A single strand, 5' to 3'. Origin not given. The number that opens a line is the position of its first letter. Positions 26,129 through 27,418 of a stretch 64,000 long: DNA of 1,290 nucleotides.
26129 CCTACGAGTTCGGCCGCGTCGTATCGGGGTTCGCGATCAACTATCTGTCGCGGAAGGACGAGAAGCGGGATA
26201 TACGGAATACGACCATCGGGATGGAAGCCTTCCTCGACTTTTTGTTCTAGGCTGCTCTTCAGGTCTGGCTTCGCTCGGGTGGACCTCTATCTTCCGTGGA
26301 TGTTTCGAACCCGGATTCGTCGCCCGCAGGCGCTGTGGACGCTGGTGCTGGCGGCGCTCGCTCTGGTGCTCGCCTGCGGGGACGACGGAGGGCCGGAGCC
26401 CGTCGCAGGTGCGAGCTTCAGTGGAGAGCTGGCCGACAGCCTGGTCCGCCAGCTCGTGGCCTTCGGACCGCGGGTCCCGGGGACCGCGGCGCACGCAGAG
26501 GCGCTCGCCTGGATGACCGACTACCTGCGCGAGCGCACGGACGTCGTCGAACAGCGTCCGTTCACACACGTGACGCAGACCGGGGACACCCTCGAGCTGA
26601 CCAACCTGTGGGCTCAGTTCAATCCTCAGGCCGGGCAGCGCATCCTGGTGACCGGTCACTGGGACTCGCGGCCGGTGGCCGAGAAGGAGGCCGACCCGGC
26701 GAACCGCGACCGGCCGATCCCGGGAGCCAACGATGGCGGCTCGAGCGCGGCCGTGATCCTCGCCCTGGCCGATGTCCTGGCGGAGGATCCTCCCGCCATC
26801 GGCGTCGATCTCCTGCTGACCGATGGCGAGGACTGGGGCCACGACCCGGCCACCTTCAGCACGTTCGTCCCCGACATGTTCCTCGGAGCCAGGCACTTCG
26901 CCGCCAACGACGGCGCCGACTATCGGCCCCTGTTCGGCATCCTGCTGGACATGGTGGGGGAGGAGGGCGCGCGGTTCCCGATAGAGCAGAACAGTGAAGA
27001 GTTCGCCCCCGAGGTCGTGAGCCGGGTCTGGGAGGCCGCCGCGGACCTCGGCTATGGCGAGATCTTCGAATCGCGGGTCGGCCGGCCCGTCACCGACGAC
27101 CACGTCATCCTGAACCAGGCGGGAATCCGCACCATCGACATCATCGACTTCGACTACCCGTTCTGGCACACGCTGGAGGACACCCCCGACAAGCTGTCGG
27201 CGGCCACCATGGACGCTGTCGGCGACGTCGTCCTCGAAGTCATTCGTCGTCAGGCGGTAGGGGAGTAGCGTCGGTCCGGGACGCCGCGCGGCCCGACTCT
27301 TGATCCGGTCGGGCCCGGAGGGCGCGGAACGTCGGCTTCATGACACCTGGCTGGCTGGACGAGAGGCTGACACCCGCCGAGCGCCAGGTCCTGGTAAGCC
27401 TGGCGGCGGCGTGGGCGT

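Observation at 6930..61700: All predicted signal-peptidase-I substrates in the window have Gln at +1 (Q-rule), and the matching QC gene is present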

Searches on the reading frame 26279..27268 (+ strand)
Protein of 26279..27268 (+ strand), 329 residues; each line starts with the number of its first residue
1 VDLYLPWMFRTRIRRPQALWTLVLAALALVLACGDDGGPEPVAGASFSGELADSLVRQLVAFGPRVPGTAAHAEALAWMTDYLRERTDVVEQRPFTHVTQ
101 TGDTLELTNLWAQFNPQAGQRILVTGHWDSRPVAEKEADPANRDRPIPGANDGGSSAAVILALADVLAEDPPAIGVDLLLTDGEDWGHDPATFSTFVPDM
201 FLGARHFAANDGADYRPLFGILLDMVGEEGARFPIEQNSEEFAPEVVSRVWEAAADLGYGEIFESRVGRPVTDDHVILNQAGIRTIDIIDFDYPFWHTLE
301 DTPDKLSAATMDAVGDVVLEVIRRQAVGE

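Call 8: search_protein_families(library=pfam, proteins=[window:26279-27268:+])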
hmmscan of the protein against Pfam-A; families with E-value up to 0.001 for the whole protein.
window:26279-27268:+ (329 aa): 1 family
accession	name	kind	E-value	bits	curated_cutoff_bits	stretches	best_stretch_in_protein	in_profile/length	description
PF04389.22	Peptidase_M28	-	1.1e-30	107.2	21.3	1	109-321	1-192/193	Peptidase family M28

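Call 10: search_solved_structures(query=window:26279-27268:+, max_evalue=0.001, show_alignments=2)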
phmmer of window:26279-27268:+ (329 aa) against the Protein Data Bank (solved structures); distinct sequences matched with E-value up to 0.001: 38.
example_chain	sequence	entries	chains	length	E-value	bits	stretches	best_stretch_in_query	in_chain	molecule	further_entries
6qro_A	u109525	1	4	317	4.6e-56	193.9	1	43-324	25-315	Glutamine cyclotransferase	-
3tc8_A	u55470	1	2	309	1.5e-54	188.9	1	41-323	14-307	Leucine aminopeptidase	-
4fuu_A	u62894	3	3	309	8.7e-52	179.8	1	46-324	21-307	Leucine aminopeptidase | Glutamine cyclotransferase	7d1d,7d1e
6qql_A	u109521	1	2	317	3.8e-49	171.1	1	40-325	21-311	Glutamine cyclotransferase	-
7cje_A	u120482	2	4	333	4.6e-49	170.9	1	40-325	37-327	Glutamine cyclotransferase-related protein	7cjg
3gux_A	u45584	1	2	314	1.7e-48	169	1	42-324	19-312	putative Zn-dependent exopeptidase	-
7d1b_A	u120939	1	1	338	1.1e-46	163.1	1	52-323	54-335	Leucine aminopeptidase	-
7d18_A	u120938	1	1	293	2.7e-23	86.2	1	42-323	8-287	Peptidase M28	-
4fbe_A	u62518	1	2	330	6.2e-08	35.7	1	62-315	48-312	CG5976, isoform B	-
4fai_A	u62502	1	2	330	5.3e-07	32.6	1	62-315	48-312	CG5976, isoform B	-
7coz_A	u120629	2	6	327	5.6e-07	32.5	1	47-318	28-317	Glutaminyl-peptide cyclotransferase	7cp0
4yu9_A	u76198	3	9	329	5.7e-07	32.5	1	47-318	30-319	Glutaminyl-peptide cyclotransferase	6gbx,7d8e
2zee_A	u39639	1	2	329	6e-07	32.4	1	52-318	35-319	Glutaminyl-peptide cyclotransferase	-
9fxg_A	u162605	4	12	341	6.6e-07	32.3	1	47-318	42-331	Glutaminyl-peptide cyclotransferase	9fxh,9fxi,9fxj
3si2_A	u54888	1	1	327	7.3e-07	32.1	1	55-318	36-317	Glutaminyl-peptide cyclotransferase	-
6hc6_A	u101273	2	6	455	0.00014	24.7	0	147-322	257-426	Aminopeptidase YwaD | Aminopeptidase Y (Arg Lys Leu preference)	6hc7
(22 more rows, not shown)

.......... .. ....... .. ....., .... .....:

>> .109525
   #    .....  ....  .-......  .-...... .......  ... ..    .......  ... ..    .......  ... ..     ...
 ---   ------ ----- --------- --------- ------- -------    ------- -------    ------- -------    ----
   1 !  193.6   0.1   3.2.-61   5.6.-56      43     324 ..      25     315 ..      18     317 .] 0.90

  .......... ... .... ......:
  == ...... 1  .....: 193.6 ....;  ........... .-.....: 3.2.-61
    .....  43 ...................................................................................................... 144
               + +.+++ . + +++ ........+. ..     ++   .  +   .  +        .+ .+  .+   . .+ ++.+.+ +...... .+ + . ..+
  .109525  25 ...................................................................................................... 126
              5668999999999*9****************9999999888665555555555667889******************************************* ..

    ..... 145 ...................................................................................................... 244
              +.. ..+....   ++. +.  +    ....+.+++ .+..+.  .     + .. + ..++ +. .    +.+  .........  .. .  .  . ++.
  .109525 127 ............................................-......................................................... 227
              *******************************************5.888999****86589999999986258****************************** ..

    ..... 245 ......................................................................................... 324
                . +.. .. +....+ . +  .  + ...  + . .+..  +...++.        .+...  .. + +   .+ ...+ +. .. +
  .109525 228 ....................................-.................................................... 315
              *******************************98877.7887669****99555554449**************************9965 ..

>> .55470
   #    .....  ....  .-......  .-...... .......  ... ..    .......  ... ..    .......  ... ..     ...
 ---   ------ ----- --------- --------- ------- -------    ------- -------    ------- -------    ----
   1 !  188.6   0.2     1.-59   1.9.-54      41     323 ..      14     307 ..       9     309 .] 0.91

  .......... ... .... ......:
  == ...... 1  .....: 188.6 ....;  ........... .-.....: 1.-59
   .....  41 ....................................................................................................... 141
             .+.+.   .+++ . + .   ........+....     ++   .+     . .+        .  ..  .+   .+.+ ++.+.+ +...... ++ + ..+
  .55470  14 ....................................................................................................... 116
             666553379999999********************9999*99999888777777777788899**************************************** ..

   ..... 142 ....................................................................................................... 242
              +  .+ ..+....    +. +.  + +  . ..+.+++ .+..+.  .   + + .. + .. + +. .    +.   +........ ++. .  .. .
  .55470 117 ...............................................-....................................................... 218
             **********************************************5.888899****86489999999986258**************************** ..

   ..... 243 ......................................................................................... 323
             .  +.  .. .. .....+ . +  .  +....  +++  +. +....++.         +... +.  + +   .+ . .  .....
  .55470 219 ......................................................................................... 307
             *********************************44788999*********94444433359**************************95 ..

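Call 14: find_homologous_proteins(query=window:26300-27268:+, max_evalue=1e-20)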
Query window:26300-27268:+ (322 aa): 6631 proteins with E <= 1e-20 among 8000 candidates; the best 120 are listed.
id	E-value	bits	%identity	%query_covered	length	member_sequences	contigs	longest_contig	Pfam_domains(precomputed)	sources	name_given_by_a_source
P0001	1.6e-211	720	99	100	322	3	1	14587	PF04389.23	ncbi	ncbi:MAG: M28 family peptidase [Gemmatimonadota bacterium]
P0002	1.6e-184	631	88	99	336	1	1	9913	PF04389.23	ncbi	ncbi:MAG: M28 family peptidase [Gemmatimonadota bacterium]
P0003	1.0e-177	609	85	99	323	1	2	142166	PF04389.23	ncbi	ncbi:MAG: M28 family peptidase [Gemmatimonadota bacterium]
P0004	1.6e-176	605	86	88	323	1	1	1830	PF04389.23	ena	-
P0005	1.7e-176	605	88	92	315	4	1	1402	PF04389.23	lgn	-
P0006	4.2e-175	600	83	99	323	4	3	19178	PF04389.23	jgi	jgi:hypothetical protein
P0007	2.0e-174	598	87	91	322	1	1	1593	PF04389.23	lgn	-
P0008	8.2e-174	596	82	100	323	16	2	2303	PF04389.23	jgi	jgi:glutaminyl-peptide cyclotransferase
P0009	6.6e-172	589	83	98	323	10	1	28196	PF04389.23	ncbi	-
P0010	8.4e-170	583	83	97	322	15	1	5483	PF04389.23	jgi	jgi:hypothetical protein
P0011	8.5e-170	583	86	92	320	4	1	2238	PF04389.23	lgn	-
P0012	3.0e-166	571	83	91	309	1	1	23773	PF04389.23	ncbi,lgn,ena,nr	ncbi:MAG TPA: M28 family peptidase [Gemmatimonadota bacterium]|nr:M28 family peptidase [Gemmatimonad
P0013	7.5e-165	566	83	91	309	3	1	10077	PF04389.23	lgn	-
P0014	8.5e-132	458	66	94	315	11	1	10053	PF04389.23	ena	-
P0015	1.7e-131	457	68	98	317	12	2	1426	PF04389.23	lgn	-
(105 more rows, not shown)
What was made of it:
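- Public annotation calls it 'M28 family peptidase' (call 14).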

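Call 18: find_related_loci(query=window:26300-27268:+, collection=genome_contigs, flank=10000)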
Query window:26300-27268:+ (322 aa) in genome_contigs; peptide patterns used: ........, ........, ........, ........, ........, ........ (x = any residue, [..] = any of these).
233 stretches matched a pattern; 117 encode a relative of the query (tblastn E <= 1e-3); the best 80 are kept; 80 distinct loci.
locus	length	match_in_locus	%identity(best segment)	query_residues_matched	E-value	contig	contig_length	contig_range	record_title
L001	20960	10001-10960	85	1-319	1e-178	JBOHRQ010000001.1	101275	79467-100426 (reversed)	MAG: Gemmatimonadota bacterium isolate SD8030_maxbin2.bin.2 NODE_6_length_101275_cov_12.191027, whole genome shotgun seq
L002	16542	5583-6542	83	1-319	5e-169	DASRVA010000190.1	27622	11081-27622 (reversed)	MAG TPA_asm: Gemmatimonadota bacterium isolate SMAG_U8626 k141_774692, whole genome shotgun sequence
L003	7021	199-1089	84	26-322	1e-165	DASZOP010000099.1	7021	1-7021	MAG TPA_asm: Gemmatimonadota bacterium isolate SMAG_U5948 k141_2947308, whole genome shotgun sequence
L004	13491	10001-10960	80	1-319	5e-165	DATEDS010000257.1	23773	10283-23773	MAG TPA_asm: Gemmatimonadota bacterium isolate SMAG_U8713 k141_2648264, whole genome shotgun sequence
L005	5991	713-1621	66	15-318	2e-134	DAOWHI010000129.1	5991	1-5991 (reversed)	MAG TPA_asm: Gemmatimonadota bacterium isolate CSMAG_2013 CSMAG_2013_k141_2728246_length_5991_cov_12.0000, whole genome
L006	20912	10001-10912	66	15-318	4e-132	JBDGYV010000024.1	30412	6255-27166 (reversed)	MAG: Gemmatimonadota bacterium isolate M3-38_Bin_144 M3-38_Bin_144_scaffold_5170, whole genome shotgun sequence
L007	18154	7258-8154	68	15-317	1e-129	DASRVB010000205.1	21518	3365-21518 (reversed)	MAG TPA_asm: Gemmatimonadota bacterium isolate SMAG_U8635 k141_603782, whole genome shotgun sequence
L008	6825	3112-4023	65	17-318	4e-128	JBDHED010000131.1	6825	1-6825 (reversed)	MAG: Gemmatimonadota bacterium isolate M8-44_Bin_140 M8-44_Bin_140_scaffold_58200, whole genome shotgun sequence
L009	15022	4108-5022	65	17-318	6e-128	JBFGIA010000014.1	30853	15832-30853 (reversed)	MAG: Gemmatimonadota bacterium isolate Mix_sand02.2020.12.Z.53 k141_2410190_length_30853_cov_11.0000, whole genome shotg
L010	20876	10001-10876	67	29-318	5e-127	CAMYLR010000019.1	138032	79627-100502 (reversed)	MAG: uncultured Gemmatimonadales bacterium isolate ES_M_Gemmatimonadota_02 genome assembly, contig: scaffold_34, whole g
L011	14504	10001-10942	65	1-319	1e-126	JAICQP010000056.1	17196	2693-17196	MAG: Gemmatimonadetes bacterium isolate TY_HY_2_bin.52 k141_5656987_length_17196_cov_16.5524, whole genome shotgun seque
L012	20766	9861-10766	66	4-310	1e-125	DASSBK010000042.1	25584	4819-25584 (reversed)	MAG TPA_asm: Gemmatimonadota bacterium isolate SMAG_U892 k141_702636, whole genome shotgun sequence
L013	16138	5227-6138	62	15-318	2e-125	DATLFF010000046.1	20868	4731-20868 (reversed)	MAG TPA_asm: Gemmatimonadota bacterium isolate SMAG_U14395 k141_2382046, whole genome shotgun sequence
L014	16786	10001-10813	68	48-318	4e-123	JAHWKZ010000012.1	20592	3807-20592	MAG: Gemmatimonadetes bacterium isolate 0813_bin4 NODE_12_length_20592_cov_4.594185, whole genome shotgun sequence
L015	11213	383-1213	68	40-317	1e-120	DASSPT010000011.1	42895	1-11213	MAG TPA_asm: Gemmatimonadota bacterium isolate SMAG_U1285 k141_1889847, whole genome shotgun sequence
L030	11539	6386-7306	43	1-315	1e-72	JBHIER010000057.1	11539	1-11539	MAG: bacterium isolate b2.sp2_bin.59 NODE_1644_length_11539_cov_4.316701, whole genome shotgun sequence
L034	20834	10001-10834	41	26-315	4e-65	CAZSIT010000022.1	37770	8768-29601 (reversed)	MAG TPA_asm: uncultured Ignavibacteria bacterium isolate SRP119689_co1_142 genome assembly, contig: NODE_1303_length_377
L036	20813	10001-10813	46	40-315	4e-60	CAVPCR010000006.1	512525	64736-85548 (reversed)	MAG: Candidatus Eisenbacteria bacterium isolate MFD00032.bin.2.41 genome assembly, contig: contig_56286, whole genome sh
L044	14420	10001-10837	40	31-315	3e-55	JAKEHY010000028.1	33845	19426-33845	MAG: Candidatus Zixiibacteriota bacterium isolate PMV_8.32 PMV_8.32.k101_635151, whole genome shotgun sequence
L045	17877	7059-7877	38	39-315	1e-52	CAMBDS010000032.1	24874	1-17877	MAG: Caldithrix abyssi DSM 13497 isolate TH-08apr19-15 genome assembly, contig: TH-08apr19-C5254, whole genome shotgun s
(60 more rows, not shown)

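Call 53: search_protein_families(library=pfam, proteins=[L034:3606-9932:+, L036:3747-9863:+, L044:3492-9938:+, L045:3255-6935:+, L030:410-6223:+], max_evalue=0.00001)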
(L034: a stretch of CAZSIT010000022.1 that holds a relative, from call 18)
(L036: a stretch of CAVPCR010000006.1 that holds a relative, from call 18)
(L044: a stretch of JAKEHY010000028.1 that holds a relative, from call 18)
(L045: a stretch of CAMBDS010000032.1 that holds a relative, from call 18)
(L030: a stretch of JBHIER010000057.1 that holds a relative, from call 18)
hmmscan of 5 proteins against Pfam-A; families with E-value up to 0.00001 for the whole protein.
L034:3606-9932:+ (2108 aa): 1 family
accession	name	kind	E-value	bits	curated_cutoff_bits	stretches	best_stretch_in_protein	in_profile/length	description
PF14349.11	SprA_N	-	1.2e-28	100.7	27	1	989-1432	64-506/510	Motility related/secretion protein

L036:3747-9863:+ (2038 aa): 1 family
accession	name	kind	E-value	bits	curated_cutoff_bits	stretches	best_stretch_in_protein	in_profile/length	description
PF14349.11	SprA_N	-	1.3e-23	84.2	27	1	1064-1473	76-502/510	Motility related/secretion protein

L044:3492-9938:+ (2148 aa): 1 family
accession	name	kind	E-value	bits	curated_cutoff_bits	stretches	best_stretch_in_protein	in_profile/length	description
PF14349.11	SprA_N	-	1.1e-18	67.9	27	1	1188-1407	266-496/510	Motility related/secretion protein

L045:3255-6935:+ (1226 aa): 12 families
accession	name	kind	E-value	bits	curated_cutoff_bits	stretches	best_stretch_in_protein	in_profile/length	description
PF13174.12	TPR_6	-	2.8e-34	115.9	26.3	0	984-1016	1-33/33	Tetratricopeptide repeat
PF07719.23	TPR_2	-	6.1e-24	82.6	27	0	70-100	2-32/34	Tetratricopeptide repeat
PF13432.12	TPR_16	-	8e-23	81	32.7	2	73-139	1-64/65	Tetratricopeptide repeat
PF13428.12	TPR_14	-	9.9e-19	66.4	23.5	0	70-103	2-35/44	Tetratricopeptide repeat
PF09976.15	TPR_21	-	2.6e-14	53.8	25.5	1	121-226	35-122/193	Tetratricopeptide repeat-like domain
PF00515.34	TPR_1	-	1.3e-13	50.5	27.8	0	1173-1197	5-29/34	Tetratricopeptide repeat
PF13424.12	TPR_12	-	2e-12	47.5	30.1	0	74-132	8-71/77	Tetratricopeptide repeat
PF14559.12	TPR_19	-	2.1e-12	47.6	25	0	42-102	1-58/68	Tetratricopeptide repeat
PF13181.12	TPR_8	-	2.4e-11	43.3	25.7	0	217-248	1-32/34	Tetratricopeptide repeat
PF13525.12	YfiO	-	1.4e-10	41.7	25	0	36-180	9-127/203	Outer membrane lipoprotein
PF12895.13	ANAPC3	-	4.7e-09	36.8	27.2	0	974-1044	13-80/82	Anaphase-promoting complex, cyclosome, subunit 3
PF13176.12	TPR_7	-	3.2e-06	27.2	27.9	0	74-94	4-24/36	Tetratricopeptide repeat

L030:410-6223:+ (1937 aa): 1 family
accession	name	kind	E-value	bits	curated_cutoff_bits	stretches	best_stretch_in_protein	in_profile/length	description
PF14349.11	SprA_N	-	2e-41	142.9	27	1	945-1372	58-498/510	Motility related/secretion protein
